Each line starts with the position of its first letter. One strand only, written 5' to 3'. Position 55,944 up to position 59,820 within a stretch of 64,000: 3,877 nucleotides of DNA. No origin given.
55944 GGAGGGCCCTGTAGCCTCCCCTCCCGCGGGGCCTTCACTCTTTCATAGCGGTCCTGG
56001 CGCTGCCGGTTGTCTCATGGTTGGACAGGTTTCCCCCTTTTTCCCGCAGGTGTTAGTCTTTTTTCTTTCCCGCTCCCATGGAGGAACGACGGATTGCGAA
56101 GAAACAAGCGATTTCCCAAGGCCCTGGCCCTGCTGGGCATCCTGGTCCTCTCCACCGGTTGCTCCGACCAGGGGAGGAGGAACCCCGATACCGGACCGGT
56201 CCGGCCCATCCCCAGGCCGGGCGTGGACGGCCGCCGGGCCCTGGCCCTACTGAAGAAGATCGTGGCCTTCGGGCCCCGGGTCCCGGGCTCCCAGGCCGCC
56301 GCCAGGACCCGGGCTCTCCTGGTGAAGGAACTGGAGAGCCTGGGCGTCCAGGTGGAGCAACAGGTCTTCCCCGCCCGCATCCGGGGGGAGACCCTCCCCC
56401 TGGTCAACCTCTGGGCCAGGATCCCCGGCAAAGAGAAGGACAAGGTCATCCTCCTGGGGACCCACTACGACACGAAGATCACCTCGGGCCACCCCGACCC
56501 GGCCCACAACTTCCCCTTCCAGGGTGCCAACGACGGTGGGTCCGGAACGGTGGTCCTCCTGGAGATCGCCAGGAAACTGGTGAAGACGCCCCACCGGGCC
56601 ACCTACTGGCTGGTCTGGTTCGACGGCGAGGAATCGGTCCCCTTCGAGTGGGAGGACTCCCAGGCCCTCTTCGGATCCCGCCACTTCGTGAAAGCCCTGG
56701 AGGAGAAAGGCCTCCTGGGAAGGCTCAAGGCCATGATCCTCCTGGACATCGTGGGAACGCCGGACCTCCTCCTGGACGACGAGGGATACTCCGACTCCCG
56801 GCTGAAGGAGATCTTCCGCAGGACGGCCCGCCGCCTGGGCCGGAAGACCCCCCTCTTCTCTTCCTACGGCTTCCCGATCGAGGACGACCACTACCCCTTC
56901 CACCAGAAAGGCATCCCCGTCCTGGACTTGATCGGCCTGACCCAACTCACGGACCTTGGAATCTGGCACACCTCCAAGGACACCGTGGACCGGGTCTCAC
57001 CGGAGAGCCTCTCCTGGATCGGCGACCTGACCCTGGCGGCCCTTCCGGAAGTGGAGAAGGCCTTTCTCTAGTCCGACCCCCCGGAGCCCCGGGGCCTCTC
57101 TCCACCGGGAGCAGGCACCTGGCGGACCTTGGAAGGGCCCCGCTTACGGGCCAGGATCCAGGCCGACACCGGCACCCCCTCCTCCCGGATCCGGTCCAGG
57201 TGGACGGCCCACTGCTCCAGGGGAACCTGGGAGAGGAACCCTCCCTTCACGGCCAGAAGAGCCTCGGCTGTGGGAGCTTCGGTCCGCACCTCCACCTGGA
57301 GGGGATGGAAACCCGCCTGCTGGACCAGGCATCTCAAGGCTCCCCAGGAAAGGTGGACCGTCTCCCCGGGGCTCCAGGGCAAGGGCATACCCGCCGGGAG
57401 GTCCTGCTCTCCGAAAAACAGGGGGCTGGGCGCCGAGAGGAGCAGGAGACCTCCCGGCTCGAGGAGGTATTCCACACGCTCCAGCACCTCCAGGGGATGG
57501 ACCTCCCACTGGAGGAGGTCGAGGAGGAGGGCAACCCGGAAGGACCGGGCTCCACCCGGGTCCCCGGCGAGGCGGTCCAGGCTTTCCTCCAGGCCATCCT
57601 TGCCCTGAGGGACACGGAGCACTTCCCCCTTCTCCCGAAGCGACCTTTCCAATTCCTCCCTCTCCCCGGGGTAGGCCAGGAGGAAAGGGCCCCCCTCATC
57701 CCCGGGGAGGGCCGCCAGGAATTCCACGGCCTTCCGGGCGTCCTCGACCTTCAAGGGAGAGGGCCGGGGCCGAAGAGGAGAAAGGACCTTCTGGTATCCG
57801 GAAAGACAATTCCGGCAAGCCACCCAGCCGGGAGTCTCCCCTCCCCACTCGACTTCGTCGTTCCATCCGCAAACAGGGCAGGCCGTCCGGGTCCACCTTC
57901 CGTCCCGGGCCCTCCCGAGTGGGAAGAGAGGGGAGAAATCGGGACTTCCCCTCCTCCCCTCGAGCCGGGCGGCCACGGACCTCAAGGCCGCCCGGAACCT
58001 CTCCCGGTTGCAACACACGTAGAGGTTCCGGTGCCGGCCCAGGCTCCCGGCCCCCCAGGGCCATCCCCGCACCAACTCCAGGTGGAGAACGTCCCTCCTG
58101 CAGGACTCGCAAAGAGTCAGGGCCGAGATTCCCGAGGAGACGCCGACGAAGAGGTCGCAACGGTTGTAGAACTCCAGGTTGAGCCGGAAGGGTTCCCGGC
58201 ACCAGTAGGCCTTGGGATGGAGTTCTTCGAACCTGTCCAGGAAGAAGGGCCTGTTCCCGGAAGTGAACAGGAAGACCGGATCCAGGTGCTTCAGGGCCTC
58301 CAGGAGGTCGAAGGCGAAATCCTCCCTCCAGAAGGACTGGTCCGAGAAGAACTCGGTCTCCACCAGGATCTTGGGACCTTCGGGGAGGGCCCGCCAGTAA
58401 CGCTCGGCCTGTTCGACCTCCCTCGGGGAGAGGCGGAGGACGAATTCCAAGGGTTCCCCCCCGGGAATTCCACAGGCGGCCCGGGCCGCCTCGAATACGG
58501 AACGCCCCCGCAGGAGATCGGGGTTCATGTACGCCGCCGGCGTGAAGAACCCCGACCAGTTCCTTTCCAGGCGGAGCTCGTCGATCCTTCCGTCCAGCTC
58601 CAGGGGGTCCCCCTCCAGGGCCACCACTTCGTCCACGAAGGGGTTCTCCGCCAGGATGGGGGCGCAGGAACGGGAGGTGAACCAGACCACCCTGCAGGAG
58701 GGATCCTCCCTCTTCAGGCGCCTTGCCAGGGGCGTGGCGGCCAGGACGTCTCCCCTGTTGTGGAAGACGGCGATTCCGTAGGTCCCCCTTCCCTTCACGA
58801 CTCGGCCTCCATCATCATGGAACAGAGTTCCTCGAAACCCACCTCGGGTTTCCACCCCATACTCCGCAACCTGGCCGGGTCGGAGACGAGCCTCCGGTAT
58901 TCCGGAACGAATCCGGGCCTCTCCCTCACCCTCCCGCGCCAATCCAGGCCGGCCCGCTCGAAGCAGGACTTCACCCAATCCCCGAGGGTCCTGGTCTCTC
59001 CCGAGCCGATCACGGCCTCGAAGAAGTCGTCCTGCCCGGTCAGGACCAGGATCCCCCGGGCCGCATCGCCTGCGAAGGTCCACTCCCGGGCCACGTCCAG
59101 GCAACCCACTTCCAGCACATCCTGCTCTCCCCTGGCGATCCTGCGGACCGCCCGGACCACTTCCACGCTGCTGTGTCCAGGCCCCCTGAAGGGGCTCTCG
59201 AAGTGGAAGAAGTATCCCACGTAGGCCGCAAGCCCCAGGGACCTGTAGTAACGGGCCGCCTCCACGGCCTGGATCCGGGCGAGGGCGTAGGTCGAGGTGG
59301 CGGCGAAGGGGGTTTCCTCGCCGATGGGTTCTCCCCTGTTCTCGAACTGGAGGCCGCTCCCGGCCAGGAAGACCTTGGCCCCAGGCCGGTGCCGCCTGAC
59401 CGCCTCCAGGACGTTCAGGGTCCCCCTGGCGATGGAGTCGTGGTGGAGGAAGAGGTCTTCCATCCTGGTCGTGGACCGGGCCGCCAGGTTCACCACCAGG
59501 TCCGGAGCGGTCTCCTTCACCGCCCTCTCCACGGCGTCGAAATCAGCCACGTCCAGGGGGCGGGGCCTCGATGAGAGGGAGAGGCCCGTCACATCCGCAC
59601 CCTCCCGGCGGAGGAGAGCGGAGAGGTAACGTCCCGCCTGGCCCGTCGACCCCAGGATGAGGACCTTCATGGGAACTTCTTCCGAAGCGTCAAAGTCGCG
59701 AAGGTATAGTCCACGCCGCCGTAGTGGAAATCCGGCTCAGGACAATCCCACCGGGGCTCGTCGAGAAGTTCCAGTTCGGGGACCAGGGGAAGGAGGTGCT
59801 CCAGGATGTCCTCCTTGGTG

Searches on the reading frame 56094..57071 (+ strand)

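Call 50: search_protein_families(library=pfam, proteins=[window:56094-57071:+], max_evalue=0.0001)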
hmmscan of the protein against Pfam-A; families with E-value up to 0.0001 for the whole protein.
window:56094-57071:+ (325 aa): 1 family
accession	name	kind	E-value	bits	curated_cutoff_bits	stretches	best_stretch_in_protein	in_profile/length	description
PF04389.22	Peptidase_M28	-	2e-34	119.5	21.3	1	105-315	1-191/193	Peptidase family M28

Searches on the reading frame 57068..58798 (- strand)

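Call 50: search_protein_families(library=pfam, proteins=[window:57068-58798:-], max_evalue=0.0001)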
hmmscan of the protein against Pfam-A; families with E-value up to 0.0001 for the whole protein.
window:57068-58798:- (576 aa): 0 families

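Call 75: search_protein_families(library=pfam, proteins=[window:57068-58798:-], max_evalue=0.05)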
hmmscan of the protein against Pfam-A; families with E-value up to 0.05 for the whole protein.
window:57068-58798:- (576 aa): 2 families
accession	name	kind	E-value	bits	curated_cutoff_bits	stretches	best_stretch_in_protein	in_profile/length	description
PF14354.12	Lar_restr_allev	-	0.021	15.5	28.6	0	306-333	5-33/58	Restriction alleviation protein Lar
PF13489.12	Methyltransf_23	-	0.045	13.9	27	0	416-497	78-159/164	Methyltransferase domain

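Call 80: search_protein_families(library=ncbifam, proteins=[window:57068-58798:-], max_evalue=0.001)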
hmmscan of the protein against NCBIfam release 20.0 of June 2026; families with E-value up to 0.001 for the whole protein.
window:57068-58798:- (576 aa): 1 family
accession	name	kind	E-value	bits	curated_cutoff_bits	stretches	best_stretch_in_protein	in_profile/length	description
TIGR02201.1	heptsyl_trn_III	equivalog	0.00031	19.9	170.2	1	14-62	9-57/344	putative lipopolysaccharide heptosyltransferase III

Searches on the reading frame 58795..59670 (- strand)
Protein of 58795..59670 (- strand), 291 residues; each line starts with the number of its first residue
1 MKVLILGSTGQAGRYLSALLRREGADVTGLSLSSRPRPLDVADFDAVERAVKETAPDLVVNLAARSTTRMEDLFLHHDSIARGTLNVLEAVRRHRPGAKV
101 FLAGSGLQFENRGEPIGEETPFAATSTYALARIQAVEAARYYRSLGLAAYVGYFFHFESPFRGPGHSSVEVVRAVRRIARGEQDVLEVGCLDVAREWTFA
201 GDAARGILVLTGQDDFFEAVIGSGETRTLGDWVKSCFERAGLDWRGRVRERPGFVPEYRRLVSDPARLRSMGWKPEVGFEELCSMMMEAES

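Call 50: search_protein_families(library=pfam, proteins=[window:58795-59670:-], max_evalue=0.0001)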
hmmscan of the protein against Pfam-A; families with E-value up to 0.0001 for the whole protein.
window:58795-59670:- (291 aa): 3 families
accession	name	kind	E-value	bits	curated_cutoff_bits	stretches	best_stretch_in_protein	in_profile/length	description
PF16363.11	GDP_Man_Dehyd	-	1.8e-41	143.1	27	1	4-286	1-332/332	GDP-mannose 4,6 dehydratase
PF01370.27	Epimerase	-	1.2e-33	117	20.9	1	3-212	1-226/240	NAD dependent epimerase/dehydratase family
PF04321.23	RmlD_sub_bind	-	1.5e-09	37.8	27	1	1-64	1-60/287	RmlD substrate binding domain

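Call 80: search_protein_families(library=ncbifam, proteins=[window:58795-59670:-], max_evalue=0.001)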
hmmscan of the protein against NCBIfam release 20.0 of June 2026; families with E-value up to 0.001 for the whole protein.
window:58795-59670:- (291 aa): 7 families
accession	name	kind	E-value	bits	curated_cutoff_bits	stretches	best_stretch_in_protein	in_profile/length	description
TIGR01472.1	gmd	equivalog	9.6e-34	117.1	415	1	40-287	62-335/342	GDP-mannose 4,6-dehydratase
TIGR04180.1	EDH_00030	hypoth_equivalog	4.5e-09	35.8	475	1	78-276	95-295/297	NAD-dependent 4,6-dehydratase LegB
TIGR01181.1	dTDP_gluc_dehyt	equivalog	8.7e-09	34.9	365.1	1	40-281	58-302/321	dTDP-glucose 4,6-dehydratase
TIGR02622.1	CDP_4_6_dhtase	equivalog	5.7e-08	32.3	278.45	1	2-102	6-126/352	CDP-glucose 4,6-dehydratase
TIGR01214.1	rmlD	equivalog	7e-07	28.6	224.05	1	2-64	1-59/285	dTDP-4-dehydrorhamnose reductase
NF047922.1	GDPFucSynFcl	equivalog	2.8e-06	27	500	1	2-281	4-292/308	GDP-L-fucose synthase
NF058621.1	DiazavRedAvaA7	equivalog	2.9e-05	23.9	400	1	1-103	1-111/304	3-diazoavenalumate denitrifying reductase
